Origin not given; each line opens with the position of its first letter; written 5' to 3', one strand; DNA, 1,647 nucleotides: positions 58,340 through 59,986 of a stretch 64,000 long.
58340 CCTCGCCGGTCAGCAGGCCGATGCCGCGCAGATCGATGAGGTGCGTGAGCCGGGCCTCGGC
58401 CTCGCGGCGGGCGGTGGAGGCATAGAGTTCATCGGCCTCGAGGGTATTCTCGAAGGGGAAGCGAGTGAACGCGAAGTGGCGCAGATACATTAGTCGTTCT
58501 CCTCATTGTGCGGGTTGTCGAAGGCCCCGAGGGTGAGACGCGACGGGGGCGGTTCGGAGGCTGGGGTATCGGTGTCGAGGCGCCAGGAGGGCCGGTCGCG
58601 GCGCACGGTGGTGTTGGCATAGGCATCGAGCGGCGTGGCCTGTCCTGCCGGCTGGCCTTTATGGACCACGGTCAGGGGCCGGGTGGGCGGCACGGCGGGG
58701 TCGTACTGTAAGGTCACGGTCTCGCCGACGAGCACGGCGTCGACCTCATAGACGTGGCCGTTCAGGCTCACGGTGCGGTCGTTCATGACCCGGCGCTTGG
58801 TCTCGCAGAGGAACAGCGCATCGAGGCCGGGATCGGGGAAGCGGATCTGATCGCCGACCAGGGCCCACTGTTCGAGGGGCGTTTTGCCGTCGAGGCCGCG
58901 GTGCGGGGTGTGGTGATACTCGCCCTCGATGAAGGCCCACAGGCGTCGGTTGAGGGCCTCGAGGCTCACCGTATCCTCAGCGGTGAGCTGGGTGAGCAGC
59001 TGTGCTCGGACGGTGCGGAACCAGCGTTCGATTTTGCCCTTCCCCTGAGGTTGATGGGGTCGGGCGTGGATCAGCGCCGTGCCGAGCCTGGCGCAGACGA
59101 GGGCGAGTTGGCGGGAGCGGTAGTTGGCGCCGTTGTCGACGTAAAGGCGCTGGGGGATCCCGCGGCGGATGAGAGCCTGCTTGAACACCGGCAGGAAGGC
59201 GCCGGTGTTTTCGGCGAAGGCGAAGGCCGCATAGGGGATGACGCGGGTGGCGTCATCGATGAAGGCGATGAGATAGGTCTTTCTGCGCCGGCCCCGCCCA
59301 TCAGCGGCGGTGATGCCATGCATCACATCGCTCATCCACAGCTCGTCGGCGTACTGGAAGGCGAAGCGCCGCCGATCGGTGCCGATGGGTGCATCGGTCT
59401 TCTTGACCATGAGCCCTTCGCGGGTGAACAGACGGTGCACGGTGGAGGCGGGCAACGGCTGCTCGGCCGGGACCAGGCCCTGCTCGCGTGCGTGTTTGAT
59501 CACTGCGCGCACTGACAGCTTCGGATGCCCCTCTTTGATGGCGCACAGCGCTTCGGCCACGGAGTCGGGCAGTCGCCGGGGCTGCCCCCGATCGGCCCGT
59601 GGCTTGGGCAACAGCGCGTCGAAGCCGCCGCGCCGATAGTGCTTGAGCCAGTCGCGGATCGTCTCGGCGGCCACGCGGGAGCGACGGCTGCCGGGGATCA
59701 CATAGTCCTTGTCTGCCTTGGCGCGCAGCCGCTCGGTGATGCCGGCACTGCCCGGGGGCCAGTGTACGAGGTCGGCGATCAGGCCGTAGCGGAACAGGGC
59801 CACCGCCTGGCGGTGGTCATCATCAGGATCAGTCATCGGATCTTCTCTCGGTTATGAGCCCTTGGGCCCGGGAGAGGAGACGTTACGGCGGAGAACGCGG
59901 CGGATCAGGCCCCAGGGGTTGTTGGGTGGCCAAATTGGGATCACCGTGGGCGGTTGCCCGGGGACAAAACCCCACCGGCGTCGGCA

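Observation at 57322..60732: Compact TniA/TniB-type transposon inserted exactly at the centre of a REP palindrome, with 5-bp TSD TACAG and TGT terminal repeats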

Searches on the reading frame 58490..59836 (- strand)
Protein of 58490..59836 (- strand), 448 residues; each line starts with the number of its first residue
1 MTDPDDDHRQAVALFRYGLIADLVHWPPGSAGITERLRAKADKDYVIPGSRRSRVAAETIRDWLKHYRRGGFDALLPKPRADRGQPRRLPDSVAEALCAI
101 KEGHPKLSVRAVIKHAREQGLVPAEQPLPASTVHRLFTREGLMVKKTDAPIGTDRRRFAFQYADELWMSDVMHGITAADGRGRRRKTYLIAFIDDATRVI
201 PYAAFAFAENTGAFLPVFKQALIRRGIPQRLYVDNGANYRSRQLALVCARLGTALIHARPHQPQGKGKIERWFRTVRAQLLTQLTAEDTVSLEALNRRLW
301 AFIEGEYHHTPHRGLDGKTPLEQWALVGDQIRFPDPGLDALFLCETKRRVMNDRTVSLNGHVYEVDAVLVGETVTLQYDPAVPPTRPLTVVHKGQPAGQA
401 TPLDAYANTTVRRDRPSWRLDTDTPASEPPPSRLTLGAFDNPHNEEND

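Call 3: search_protein_families(library=pfam, proteins=[window:58490-59836:-], max_evalue=0.1)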
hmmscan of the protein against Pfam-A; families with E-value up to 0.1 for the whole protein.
window:58490-59836:- (448 aa): 9 families
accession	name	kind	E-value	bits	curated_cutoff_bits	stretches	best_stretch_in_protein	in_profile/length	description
PF13565.12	HTH_32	-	1.3e-11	45.3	33.7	1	59-136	1-72/73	Homeodomain-like domain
PF00665.32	rve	-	6.3e-11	42.9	32.6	1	164-263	5-102/102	Integrase core domain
PF13518.12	HTH_28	-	8.7e-07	29.4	25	1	51-83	20-52/52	Helix-turn-helix domain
PF13683.12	rve_3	-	3.2e-06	27.2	26.5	1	253-320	3-67/67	Integrase core domain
PF09299.17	Mu-transpos_C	-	0.00042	20.7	21.7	1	339-381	1-44/61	Mu transposase, C-terminal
PF22483.2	Mu-transpos_C_2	-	0.0059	16.7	27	1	346-380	12-46/73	Mu transposase, C-terminal domain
PF13551.12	HTH_29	-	0.021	15.3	28.1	1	57-89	26-58/64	Winged helix-turn helix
PF24764.1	rva_4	-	0.028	14.6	26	1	192-246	29-83/194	Integrase core domain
PF13384.12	HTH_23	-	0.042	14.1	24.6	0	54-76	28-50/50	Homeodomain-like domain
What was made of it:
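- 58490..59836 (-): DDE transposase, 448 aa. It has an N-terminal HTH, an RNase-H (rve) core and a C-terminal six-strand beta domain. Pfam HTH_32 and rve, with weak Mu-transpos_C (call 3).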

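Call 4: search_protein_families(library=ncbifam, proteins=[window:58490-59836:-], max_evalue=0.1)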
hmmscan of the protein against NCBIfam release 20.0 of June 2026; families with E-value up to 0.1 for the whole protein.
window:58490-59836:- (448 aa): 5 families
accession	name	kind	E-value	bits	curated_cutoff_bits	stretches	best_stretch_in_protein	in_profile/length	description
NF033577.2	transpos_IS481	equivalog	4.8e-60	203.5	224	1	50-323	20-283/284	IS481 family transposase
NF033594.2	transpos_ISNCY_2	equivalog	4.7e-23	82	250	1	58-366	25-329/368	ISNCY family transposase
NF033516.0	transpos_IS3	equivalog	8.8e-19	68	160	1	82-322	126-367/369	IS3 family transposase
NF033545.0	transpos_IS630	equivalog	5.1e-11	42.6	100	1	51-147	20-115/299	IS630 family transposase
NF033546.1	transpos_IS21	equivalog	5.2e-08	32.8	160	1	241-325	202-283/294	IS21 family transposase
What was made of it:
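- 58490..59836 (-): NCBIfam IS481 203.5 bits against a cut-off of 224 (call 4).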

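Call 12: find_related_loci(query=window:58490-59836:-, collection=genome_contigs, flank=5000)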
Query window:58490-59836:- (448 aa) in genome_contigs; peptide patterns used: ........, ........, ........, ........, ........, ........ (x = any residue, [..] = any of these).
396 stretches matched a pattern; 374 encode a relative of the query (tblastn E <= 1e-3); the best 80 are kept; 80 distinct loci.
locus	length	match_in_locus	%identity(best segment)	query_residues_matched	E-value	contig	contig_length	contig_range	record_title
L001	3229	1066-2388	79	1-441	0e+0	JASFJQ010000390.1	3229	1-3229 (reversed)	MAG: Chromatiaceae bacterium isolate D0608U02metaG_Bin_7 D0608U02metaG_FD_scaffold_8478_c1, whole genome shotgun sequenc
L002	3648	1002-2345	66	1-446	0e+0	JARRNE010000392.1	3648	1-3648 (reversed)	MAG: Chromatiaceae bacterium isolate Spart_116_MAG scaffold_19114, whole genome shotgun sequence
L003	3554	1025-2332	67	5-441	0e+0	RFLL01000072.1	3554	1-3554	MAG: Alphaproteobacteria bacterium isolate J153 k99_255172, whole genome shotgun sequence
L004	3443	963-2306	67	1-445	0e+0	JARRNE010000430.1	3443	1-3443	MAG: Chromatiaceae bacterium isolate Spart_116_MAG scaffold_21077, whole genome shotgun sequence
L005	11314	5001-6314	68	1-436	0e+0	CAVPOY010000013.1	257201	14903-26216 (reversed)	MAG: uncultured Gammaproteobacteria bacterium isolate MFD09779.bin.2.53 genome assembly, contig: contig_3311, whole geno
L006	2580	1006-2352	65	1-447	0e+0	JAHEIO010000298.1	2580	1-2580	MAG: Gammaproteobacteria bacterium isolate Ww503 NODE_234984_length_2580_cov_22.200488, whole genome shotgun sequence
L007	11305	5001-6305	66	1-436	0e+0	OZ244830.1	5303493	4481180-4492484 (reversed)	MAG: Candidatus Azophilus sp. isolate 1f4708c2-4886-4a85-b405-f8de5ef5afd3 genome assembly, chromosome: 1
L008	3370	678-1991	67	1-436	0e+0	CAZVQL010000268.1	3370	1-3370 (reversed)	MAG TPA_asm: uncultured Roseicyclus sp. isolate binchicken_co405_167 genome assembly, contig: NODE_43894_length_3370_cov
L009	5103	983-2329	65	1-447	0e+0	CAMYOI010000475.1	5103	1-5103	MAG: uncultured Gammaproteobacteria bacterium isolate FCS_Gamma_070 genome assembly, contig: scaffold_16856, whole genom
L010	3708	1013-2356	65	1-446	0e+0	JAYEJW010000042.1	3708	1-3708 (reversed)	MAG: Pseudomonadota bacterium isolate MAG153 MAG153_42, whole genome shotgun sequence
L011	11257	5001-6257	69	1-417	0e+0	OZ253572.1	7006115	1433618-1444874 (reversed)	MAG: Spirochaetia bacterium isolate 72bb51b6-cb5f-447a-8604-6b23f49a98cc genome assembly, chromosome: 1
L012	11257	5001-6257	69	1-417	0e+0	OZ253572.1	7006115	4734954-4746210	MAG: Spirochaetia bacterium isolate 72bb51b6-cb5f-447a-8604-6b23f49a98cc genome assembly, chromosome: 1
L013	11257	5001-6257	69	1-417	0e+0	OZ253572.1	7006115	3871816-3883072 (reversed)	MAG: Spirochaetia bacterium isolate 72bb51b6-cb5f-447a-8604-6b23f49a98cc genome assembly, chromosome: 1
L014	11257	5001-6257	69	1-417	0e+0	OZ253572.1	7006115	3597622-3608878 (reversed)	MAG: Spirochaetia bacterium isolate 72bb51b6-cb5f-447a-8604-6b23f49a98cc genome assembly, chromosome: 1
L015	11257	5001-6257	69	1-417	0e+0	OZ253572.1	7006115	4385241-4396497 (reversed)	MAG: Spirochaetia bacterium isolate 72bb51b6-cb5f-447a-8604-6b23f49a98cc genome assembly, chromosome: 1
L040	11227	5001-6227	65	1-413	2e-173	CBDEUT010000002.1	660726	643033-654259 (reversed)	MAG: Alphaproteobacteria bacterium isolate fc402c75-b288-4e17-89ce-89b0a21d97e0 genome assembly, contig: contig_2, whole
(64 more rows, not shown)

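Call 24: find_encoding_contigs(protein=window:58490-59836:-, flank=4000, max_places=10)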
Protein window:58490-59836:- (448 aa): 1 contig read that carries it; 1 place shown.
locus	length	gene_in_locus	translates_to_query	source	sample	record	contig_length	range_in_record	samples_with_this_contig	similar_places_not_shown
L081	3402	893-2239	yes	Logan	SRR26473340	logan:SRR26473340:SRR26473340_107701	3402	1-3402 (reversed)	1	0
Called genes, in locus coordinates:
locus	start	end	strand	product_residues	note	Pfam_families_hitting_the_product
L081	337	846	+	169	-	-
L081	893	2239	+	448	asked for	PF13683:rve_3 (faint), PF13518:HTH_28 (weak), PF13565:HTH_32, PF00665:rve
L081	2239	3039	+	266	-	PF09848:SLFN-g3_helicase (weak), PF13401:AAA_22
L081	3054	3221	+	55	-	-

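Call 31: find_homologous_proteins(query=L081:175-843:+, max_evalue=0.001)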
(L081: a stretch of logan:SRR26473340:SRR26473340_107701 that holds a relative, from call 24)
Query L081:175-843:+ (223 aa): 1909 proteins with E <= 0.001 among 3298 candidates; the best 120 are listed.
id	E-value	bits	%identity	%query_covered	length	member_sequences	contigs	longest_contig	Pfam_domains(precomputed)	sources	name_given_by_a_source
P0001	1.4e-124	432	87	100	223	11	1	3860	-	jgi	jgi:hypothetical protein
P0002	6.1e-124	430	86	100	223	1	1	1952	-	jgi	jgi:hypothetical protein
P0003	1.6e-109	383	81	97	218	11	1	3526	-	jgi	-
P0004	5.7e-107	375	82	92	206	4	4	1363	-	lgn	-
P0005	5.9e-107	375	79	97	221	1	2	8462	-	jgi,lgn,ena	-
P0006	7.3e-106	371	76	97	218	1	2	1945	-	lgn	-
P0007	8.2e-106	371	99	76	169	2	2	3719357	-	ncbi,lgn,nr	ncbi:MAG: hypothetical protein U5S82_23505 [Gammaproteobacteria bacterium]|nr:hypothetical protein [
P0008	4.1e-104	365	77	96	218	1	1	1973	-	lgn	-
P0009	4.1e-103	362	90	81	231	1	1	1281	-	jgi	jgi:hypothetical protein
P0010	6.9e-103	361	74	98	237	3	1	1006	-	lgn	-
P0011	2.3e-102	360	76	96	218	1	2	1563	-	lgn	-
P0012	5.8e-102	358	76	96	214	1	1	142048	-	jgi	-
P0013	7.9e-102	358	76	96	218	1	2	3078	-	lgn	-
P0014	1.7e-101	357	75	98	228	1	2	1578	-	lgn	-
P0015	1.7e-101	357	75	98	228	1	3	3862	-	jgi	jgi:hypothetical protein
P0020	1.7e-99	350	75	96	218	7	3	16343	-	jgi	-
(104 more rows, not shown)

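Call 33: search_dna_similar(query=window:58490-59836:-, collection=plasmids, mode=protein, max_rows=25)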
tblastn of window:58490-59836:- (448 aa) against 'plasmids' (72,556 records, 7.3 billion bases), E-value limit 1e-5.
Records with a match: 2690; places in all: 3392; records where one place covers at least 80% of the query: 111.
Best place of each record, by identity: <60% 2690.
By first word of the organism name: Klebsiella 440; Staphylococcus 421; Enterobacter 312; Acinetobacter 213; Citrobacter 109; Xanthomonas 102; Enterococcus 83; Escherichia 68; Rhizobium 64; Streptomyces 51; and 163 more.
By predicted mobility (MOB-suite, as given by PLSDB): conjugative 1123; mobilizable 885; non-mobilizable 682.
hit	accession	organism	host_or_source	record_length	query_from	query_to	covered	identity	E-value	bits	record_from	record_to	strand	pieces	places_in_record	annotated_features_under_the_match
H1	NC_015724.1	Cupriavidus necator N-1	soil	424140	1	430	96%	40.9%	6e-80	276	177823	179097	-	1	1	DDE-type integrase/transposase/recombinase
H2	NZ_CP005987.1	Acidithiobacillus caldus ATCC 51756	-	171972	1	448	100%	37.6%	2e-74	261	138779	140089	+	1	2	DDE-type integrase/transposase/recombinase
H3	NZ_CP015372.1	Pandoraea pnomenusa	mixed culture,bioreactor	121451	12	415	90%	41.6%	2e-75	264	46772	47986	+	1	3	DDE-type integrase/transposase/recombinase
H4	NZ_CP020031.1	Geobacillus thermodenitrificans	-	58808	5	415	92%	39.7%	2e-82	284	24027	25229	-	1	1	IS481 family transposase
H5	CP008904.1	Geobacillus sp. LC300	-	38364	5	415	92%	39.5%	5e-83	286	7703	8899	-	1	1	integrase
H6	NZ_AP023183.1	Paraburkholderia sp. PGU19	Physopelta gutta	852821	13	429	93%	38.8%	1e-72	255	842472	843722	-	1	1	DDE-type integrase/transposase/recombinase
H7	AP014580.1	Burkholderia sp. RPE67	Riptortus pedestris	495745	13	416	90%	39.9%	2e-74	261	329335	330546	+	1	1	integrase catalytic region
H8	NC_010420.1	Geobacillus stearothermophilus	geothermal site near the Baltic Sea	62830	5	415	92%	39.0%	4e-73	257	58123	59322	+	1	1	IS481 family transposase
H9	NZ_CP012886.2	Mycobacterium intracellulare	sputum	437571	10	432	94%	37.6%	1e-59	218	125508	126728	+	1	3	DDE-type integrase/transposase/recombinase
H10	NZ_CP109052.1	Streptomyces subrutilus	-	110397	12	444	97%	36.2%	1e-56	209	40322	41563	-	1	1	DDE-type integrase/transposase/recombinase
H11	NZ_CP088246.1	Metabacillus sp. B2-18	single cell,human skin swab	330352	5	438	97%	35.9%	4e-75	263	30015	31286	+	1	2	DDE-type integrase/transposase/recombinase | AAA family ATPase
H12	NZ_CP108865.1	Streptomyces virginiae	-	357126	12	444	97%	35.8%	5e-55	204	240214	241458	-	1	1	DDE-type integrase/transposase/recombinase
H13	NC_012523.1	Rhodococcus opacus B4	-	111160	6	427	94%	36.5%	3e-54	202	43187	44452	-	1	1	DDE-type integrase/transposase/recombinase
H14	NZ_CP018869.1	Sporosarcina sp. P37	cell culture,Base of single tree in ...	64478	9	419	92%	37.3%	1e-76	267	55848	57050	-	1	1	DDE-type integrase/transposase/recombinase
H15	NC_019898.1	Thermobacillus composti KWC4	-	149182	7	432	95%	35.2%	2e-53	199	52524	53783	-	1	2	DDE-type integrase/transposase/recombinase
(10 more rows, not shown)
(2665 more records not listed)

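Call 34: get_annotated_region(hit=H1, flank=3000)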
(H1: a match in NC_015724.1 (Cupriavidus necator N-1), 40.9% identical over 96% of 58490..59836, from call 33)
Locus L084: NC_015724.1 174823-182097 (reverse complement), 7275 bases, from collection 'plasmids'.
description: Cupriavidus necator N-1 plasmid pBB2, complete sequence
organism: Cupriavidus necator N-1 (NCBI taxid 1042878)
taxonomy: Bacteria; Pseudomonadota; Betaproteobacteria; Burkholderiales; Burkholderiaceae; Cupriavidus; Cupriavidus necator; Cupriavidus necator N-1
host: -; source: soil; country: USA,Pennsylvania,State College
typing (MOB-suite, as given by PLSDB): non-mobilizable; mating-pair formation MPF_T
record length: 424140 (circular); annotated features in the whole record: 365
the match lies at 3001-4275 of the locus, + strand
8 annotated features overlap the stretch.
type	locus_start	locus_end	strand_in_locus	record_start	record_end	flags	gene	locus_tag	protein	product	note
CDS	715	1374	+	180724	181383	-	-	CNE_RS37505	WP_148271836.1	hypothetical protein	-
CDS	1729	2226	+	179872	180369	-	-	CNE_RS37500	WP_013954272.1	hypothetical protein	-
CDS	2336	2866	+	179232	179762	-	-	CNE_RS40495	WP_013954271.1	DUF6431 domain-containing protein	-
CDS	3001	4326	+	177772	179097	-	-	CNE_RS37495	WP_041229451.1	DDE-type integrase/transposase/recombinase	GO:0015074 - DNA integration [Evidence IEA]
CDS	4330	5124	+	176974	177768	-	-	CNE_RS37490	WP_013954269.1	ATP-binding protein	-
CDS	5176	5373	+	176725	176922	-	-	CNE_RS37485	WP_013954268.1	hypothetical protein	-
CDS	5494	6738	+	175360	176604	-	-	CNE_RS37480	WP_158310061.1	serine protease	GO:0006508 - proteolysis [Evidence IEA]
CDS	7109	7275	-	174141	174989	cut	-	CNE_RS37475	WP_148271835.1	hypothetical protein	-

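Call 35: get_annotated_region(hit=H2, flank=3000)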
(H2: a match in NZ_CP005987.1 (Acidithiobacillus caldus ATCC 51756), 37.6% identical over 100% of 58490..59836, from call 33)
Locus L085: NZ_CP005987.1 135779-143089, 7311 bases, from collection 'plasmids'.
description: Acidithiobacillus caldus ATCC 51756 plasmid megap mpAca1.1, complete sequence
organism: Acidithiobacillus caldus ATCC 51756 (NCBI taxid 637389)
taxonomy: Bacteria; Pseudomonadota; Acidithiobacillia; Acidithiobacillales; Acidithiobacillaceae; Acidithiobacillus; Acidithiobacillus caldus; Acidithiobacillus caldus ATCC 51756
host: -; source: -; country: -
typing (MOB-suite, as given by PLSDB): non-mobilizable
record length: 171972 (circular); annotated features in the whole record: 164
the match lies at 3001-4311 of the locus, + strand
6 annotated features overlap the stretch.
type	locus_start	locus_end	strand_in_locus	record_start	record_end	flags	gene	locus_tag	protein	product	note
CDS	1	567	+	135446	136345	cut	-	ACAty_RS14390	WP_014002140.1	IS1595 family transposase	-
CDS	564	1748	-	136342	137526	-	-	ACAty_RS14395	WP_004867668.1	hypothetical protein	-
CDS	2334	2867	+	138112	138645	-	-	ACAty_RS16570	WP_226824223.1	DUF6431 domain-containing protein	-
CDS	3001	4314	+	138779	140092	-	-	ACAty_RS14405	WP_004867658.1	DDE-type integrase/transposase/recombinase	GO:0015074 - DNA integration [Evidence IEA]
CDS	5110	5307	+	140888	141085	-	-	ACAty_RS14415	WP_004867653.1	hypothetical protein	-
CDS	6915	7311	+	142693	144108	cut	-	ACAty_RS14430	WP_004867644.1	APC family permease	-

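Call 36: get_annotated_region(hit=H4, flank=3000)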
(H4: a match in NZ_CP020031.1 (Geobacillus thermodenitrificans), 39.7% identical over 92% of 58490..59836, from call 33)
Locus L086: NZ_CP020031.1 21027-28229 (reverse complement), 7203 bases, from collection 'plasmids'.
description: Geobacillus thermodenitrificans strain T12 plasmid pGeo12a, complete sequence
organism: Geobacillus thermodenitrificans (NCBI taxid 33940)
taxonomy: Bacteria; Bacillota; Bacilli; Bacillales; Bacillaceae; Geobacillus; Geobacillus thermodenitrificans
host: -; source: -; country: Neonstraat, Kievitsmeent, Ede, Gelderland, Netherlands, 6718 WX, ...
typing (MOB-suite, as given by PLSDB): conjugative; relaxase MOBQ; mating-pair formation MPF_T
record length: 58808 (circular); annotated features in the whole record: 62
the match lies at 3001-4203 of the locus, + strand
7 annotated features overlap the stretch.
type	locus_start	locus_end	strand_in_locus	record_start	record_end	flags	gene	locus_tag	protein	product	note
CDS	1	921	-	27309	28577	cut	-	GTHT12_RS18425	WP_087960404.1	diaminopimelate decarboxylase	-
CDS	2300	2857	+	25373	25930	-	-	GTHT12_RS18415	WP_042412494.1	DUF6431 domain-containing protein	-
CDS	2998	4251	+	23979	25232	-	-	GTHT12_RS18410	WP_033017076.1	IS481 family transposase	-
CDS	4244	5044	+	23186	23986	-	-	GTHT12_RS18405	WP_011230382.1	AAA family ATPase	-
CDS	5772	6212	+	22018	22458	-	-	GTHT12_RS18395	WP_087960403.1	JAB domain-containing protein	-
CDS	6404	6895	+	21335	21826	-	-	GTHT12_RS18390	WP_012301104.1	hypothetical protein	-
CDS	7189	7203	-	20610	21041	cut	-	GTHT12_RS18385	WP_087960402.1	hypothetical protein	-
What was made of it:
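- The order DUF6431 - DDE ('IS481 family') - AAA ATPase - small ORF recurs on Cupriavidus, Acidithiobacillus and Geobacillus plasmids (calls 33-36).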

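Call 38: search_protein_families(library=pfam, proteins=[L081:175-843:+, L084:2336-2866:+, L086:2300-2857:+, L011:4157-4951:+], max_evalue=10)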
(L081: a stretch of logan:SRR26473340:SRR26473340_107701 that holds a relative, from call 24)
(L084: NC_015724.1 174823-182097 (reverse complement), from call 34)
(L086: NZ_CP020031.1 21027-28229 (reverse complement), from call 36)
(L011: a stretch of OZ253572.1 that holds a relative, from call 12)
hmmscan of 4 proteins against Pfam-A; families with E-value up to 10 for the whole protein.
L081:175-843:+ (223 aa): 1 family
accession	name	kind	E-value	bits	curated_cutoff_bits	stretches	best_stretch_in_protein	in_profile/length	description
PF25140.1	PGAP1_TMD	-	0.23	11.2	25.3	1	127-166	148-189/324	GPI inositol-deacylase transmembrane domain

L084:2336-2866:+ (176 aa): 5 families
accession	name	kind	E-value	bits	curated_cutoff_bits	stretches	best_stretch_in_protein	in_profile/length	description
PF20020.4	DUF6431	-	1.4e-06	28.5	26.6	1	30-121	1-82/82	Domain of unknown function (DUF6431)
PF13518.12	HTH_28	-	3e-06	27.7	25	1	92-127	3-38/52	Helix-turn-helix domain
PF13542.12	HTH_Tnp_ISL3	-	0.0004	20.2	27.4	1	89-121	15-46/51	Helix-turn-helix domain of transposase family ISL3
PF13384.12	HTH_23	-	0.0058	16.9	24.6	1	92-124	8-40/50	Homeodomain-like domain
PF01710.22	HTH_Tnp_IS630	-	0.32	11.5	21.3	1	86-129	3-43/119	Transposase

L086:2300-2857:+ (185 aa): 6 families
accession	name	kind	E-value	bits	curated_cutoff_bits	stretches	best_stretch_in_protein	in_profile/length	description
PF20020.4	DUF6431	-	5.1e-12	45.9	26.6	1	29-96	1-67/82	Domain of unknown function (DUF6431)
PF14690.11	Zn_ribbon_ISL3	-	0.009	16.8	25.5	1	28-47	4-22/47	zinc-finger of transposase IS204/IS1001/IS1096/IS1165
PF14354.12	Lar_restr_allev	-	0.029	15.1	28.6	1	26-68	3-32/58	Restriction alleviation protein Lar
PF09723.15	Zn_ribbon_8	-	0.047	14.1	34.4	0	24-34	25-34/41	Zinc ribbon domain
PF13451.12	zf_Tbcl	-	1.5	9.3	24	1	14-37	24-44/48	Probable treble clef domain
PF03811.18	Zn_ribbon_InsA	-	1.5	9.1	26.1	1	28-42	7-20/35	InsA N-terminal domain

L011:4157-4951:+ (264 aa): 1 family
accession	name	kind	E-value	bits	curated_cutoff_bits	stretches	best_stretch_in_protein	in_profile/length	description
PF24270.1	HTH_Cmi2_C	-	0.013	16.2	27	1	148-205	26-81/125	Cmi2, C-terminal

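Call 41: search_solved_structures(query=window:58490-59836:-, max_evalue=0.01)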
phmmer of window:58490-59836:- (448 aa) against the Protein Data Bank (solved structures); distinct sequences matched with E-value up to 0.01: 11.
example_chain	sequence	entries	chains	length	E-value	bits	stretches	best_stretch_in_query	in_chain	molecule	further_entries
7svw_A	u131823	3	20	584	1.6e-07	34.1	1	226-381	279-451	TnsB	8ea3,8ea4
8rdu_R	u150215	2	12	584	1.6e-07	34.1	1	226-381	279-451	TnsB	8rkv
8aa5_AP1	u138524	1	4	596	1.7e-07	34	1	226-381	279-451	TnsB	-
5cz1_A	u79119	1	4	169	5.2e-06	29.1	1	193-281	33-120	integrase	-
5cz2_A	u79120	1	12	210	8.8e-06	28.3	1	192-281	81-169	Pol polyprotein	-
3jca_A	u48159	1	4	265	1.5e-05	27.6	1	193-281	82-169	Integrase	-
7usf_A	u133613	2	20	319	1.9e-05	27.2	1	193-281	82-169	Integrase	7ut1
3kkr_A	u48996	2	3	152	0.003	20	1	209-290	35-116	Integrase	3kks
1c6v_A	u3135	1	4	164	0.0054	19.2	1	207-280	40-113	PROTEIN (SIV INTEGRASE)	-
3f9k_A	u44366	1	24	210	0.007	18.8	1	209-281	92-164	Integrase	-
3dlr_A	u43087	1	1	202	0.0094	18.4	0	220-292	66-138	Integrase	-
